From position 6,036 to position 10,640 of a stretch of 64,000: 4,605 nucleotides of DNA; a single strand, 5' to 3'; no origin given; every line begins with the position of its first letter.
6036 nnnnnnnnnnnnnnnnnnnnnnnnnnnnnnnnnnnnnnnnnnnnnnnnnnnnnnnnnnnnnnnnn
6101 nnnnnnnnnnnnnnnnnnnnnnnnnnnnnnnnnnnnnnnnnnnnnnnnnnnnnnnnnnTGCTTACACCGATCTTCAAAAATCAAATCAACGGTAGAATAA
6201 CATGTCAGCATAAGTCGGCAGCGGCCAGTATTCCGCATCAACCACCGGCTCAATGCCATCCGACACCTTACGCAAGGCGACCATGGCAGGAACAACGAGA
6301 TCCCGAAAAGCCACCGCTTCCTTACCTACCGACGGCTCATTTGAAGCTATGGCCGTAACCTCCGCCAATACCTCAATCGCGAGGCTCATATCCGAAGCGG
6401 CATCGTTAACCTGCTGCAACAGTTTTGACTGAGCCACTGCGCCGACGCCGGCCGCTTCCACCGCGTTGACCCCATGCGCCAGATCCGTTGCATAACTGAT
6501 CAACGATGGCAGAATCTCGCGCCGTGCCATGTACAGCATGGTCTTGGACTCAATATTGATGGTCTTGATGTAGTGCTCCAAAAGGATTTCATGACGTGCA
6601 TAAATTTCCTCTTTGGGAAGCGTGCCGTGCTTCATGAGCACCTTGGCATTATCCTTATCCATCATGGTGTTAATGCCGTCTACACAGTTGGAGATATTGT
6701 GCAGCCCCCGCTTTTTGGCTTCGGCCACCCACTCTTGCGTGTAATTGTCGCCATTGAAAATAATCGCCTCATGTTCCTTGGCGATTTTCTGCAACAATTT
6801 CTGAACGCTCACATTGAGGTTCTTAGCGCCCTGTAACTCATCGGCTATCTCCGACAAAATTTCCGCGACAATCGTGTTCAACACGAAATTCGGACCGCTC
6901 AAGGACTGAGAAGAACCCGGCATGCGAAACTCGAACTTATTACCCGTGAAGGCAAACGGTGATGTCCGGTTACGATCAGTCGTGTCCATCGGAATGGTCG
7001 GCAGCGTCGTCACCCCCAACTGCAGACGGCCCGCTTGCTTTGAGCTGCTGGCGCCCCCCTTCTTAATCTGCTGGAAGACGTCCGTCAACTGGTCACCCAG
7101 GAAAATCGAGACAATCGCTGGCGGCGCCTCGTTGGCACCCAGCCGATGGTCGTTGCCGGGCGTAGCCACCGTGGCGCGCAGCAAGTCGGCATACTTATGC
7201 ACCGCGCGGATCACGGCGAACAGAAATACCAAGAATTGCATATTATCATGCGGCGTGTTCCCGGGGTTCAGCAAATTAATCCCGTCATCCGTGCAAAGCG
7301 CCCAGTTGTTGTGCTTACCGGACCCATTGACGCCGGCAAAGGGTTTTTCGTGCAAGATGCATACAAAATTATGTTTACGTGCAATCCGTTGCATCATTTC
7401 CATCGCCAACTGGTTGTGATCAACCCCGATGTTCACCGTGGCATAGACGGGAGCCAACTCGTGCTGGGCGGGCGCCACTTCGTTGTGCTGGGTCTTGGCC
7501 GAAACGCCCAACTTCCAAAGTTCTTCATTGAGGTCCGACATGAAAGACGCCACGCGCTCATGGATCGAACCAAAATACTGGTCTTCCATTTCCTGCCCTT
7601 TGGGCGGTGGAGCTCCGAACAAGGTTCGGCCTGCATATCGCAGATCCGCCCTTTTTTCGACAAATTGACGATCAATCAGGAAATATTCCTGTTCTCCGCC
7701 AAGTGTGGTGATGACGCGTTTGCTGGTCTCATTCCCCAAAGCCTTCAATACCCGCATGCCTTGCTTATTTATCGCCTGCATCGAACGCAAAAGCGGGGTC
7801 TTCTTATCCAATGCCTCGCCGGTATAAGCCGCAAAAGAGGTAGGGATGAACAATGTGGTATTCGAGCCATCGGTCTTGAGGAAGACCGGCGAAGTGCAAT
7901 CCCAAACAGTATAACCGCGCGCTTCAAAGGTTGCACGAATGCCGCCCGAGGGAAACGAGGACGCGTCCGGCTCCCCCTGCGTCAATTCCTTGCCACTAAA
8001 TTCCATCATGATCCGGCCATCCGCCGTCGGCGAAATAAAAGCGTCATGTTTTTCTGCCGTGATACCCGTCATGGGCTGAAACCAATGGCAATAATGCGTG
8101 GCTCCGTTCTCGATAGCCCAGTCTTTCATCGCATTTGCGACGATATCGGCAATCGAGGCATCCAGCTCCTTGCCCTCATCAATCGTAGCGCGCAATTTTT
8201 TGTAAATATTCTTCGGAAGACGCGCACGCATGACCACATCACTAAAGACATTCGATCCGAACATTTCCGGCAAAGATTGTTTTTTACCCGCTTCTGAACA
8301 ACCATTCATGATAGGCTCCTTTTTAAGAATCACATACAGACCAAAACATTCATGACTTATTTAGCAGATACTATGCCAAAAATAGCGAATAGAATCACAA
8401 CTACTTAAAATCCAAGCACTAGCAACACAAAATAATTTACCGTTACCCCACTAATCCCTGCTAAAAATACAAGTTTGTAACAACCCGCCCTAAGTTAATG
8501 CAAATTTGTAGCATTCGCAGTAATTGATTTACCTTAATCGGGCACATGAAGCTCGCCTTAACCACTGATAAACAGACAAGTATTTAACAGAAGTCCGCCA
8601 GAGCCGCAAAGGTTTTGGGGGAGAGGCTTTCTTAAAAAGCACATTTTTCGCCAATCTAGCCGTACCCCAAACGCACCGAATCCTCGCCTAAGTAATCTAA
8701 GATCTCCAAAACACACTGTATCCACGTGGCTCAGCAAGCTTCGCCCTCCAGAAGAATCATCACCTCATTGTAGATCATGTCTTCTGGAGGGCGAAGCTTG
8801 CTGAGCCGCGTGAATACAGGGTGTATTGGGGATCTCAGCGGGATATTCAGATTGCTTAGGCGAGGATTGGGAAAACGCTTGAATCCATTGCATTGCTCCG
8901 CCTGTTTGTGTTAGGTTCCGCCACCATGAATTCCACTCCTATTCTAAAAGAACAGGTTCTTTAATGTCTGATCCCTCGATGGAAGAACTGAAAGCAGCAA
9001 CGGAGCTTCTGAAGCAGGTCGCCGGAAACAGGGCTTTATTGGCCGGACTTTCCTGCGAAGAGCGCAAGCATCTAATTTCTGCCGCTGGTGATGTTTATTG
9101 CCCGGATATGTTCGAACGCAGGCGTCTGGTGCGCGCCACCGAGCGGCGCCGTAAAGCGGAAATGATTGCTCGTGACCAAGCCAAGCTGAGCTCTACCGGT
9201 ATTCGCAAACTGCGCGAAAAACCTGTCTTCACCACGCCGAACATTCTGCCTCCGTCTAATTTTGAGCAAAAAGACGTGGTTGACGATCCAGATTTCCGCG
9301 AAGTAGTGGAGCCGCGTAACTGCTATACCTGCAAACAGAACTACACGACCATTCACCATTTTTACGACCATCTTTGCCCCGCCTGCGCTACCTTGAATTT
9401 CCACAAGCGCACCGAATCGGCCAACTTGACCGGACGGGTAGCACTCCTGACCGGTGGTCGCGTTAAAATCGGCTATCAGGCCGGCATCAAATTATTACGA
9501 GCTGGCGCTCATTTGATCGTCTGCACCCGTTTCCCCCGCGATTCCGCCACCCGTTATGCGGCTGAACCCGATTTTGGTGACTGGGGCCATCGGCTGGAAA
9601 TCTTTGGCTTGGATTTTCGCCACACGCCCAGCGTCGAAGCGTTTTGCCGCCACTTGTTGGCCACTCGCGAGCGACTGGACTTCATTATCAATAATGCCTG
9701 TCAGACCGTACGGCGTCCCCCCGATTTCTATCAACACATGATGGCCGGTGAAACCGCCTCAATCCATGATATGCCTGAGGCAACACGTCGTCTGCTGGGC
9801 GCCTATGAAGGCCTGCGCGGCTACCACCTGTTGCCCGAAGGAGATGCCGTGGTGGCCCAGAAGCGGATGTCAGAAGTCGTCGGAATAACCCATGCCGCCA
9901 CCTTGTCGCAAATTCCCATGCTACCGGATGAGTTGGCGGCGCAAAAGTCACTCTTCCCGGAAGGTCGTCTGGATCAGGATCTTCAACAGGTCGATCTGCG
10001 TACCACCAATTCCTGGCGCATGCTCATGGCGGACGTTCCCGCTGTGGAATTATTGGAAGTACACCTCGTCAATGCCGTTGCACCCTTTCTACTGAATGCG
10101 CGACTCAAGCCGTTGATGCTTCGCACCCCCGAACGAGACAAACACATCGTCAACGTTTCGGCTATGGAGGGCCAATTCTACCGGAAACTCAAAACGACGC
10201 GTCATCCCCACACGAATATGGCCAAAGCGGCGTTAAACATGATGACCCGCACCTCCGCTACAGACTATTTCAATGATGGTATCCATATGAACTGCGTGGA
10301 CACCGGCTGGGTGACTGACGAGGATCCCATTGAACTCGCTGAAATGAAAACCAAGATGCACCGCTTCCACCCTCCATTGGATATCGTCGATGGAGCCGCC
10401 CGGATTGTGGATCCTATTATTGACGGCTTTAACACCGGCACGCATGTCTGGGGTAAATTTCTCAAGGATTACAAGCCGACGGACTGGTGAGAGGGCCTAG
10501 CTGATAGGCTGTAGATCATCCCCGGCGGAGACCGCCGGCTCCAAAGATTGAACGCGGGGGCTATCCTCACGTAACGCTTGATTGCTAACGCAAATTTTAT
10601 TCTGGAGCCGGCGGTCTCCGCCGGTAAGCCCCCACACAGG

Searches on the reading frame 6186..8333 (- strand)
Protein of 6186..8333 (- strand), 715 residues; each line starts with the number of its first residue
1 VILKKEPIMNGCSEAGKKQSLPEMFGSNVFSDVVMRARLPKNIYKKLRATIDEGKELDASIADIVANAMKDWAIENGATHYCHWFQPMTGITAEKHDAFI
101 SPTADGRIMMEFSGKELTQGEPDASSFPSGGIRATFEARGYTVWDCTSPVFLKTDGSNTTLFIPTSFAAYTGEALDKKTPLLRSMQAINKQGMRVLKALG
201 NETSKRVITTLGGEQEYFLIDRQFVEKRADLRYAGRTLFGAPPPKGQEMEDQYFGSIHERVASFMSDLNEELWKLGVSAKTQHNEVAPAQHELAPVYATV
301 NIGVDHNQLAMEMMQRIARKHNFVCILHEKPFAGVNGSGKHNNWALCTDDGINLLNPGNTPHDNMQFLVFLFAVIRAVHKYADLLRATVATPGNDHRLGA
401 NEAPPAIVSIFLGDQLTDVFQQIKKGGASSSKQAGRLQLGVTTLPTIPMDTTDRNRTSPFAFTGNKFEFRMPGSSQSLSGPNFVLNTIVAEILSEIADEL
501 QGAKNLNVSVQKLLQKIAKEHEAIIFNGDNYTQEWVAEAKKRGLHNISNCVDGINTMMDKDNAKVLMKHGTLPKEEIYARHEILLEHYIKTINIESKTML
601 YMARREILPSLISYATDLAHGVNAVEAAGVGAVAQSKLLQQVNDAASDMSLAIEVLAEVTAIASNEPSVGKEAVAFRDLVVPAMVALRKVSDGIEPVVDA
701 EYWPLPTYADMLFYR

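Call 55: search_protein_families(library=pfam, proteins=[window:6186-8333:-], max_evalue=0.00001)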
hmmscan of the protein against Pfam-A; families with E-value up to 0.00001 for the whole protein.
window:6186-8333:- (715 aa): 3 families
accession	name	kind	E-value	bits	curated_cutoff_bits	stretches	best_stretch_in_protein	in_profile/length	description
PF12437.13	GSIII_N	-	2.8e-78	261.5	25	1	23-184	3-160/160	Glutamine synthetase type III N terminal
PF18318.6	Gln-synt_C-ter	-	3.2e-39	133.8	22.7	1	510-625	2-117/118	Glutamine synthetase C-terminal domain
PF00120.29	Gln-synt_C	-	5.8e-17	62.2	24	1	208-361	21-170/344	Glutamine synthetase, catalytic domain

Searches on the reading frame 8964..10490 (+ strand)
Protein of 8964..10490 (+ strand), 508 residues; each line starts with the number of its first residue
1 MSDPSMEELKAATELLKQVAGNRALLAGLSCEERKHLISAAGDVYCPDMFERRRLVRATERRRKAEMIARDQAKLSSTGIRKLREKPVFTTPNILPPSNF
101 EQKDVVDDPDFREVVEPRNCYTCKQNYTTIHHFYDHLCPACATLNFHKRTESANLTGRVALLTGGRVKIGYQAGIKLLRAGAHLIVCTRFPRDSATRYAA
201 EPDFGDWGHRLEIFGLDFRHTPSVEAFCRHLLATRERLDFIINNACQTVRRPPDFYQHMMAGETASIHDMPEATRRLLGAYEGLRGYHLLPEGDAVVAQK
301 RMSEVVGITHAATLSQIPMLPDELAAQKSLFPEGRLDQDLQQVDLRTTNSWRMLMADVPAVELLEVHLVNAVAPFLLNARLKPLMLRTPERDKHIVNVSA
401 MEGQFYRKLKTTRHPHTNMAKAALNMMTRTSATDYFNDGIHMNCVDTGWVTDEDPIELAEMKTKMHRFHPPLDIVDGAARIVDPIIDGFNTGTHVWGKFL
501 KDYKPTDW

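Call 55: search_protein_families(library=pfam, proteins=[window:8964-10490:+], max_evalue=0.00001)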
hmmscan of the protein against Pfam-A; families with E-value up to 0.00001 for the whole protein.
window:8964-10490:+ (508 aa): 2 families
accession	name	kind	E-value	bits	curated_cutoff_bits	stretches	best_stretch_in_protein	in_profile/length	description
PF00106.31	adh_short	-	9.5e-14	51.8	26.6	1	159-250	2-90/195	short chain dehydrogenase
PF13561.12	adh_short_C2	-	2.6e-12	47.3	27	1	355-452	89-178/236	Enoyl-(Acyl carrier protein) reductase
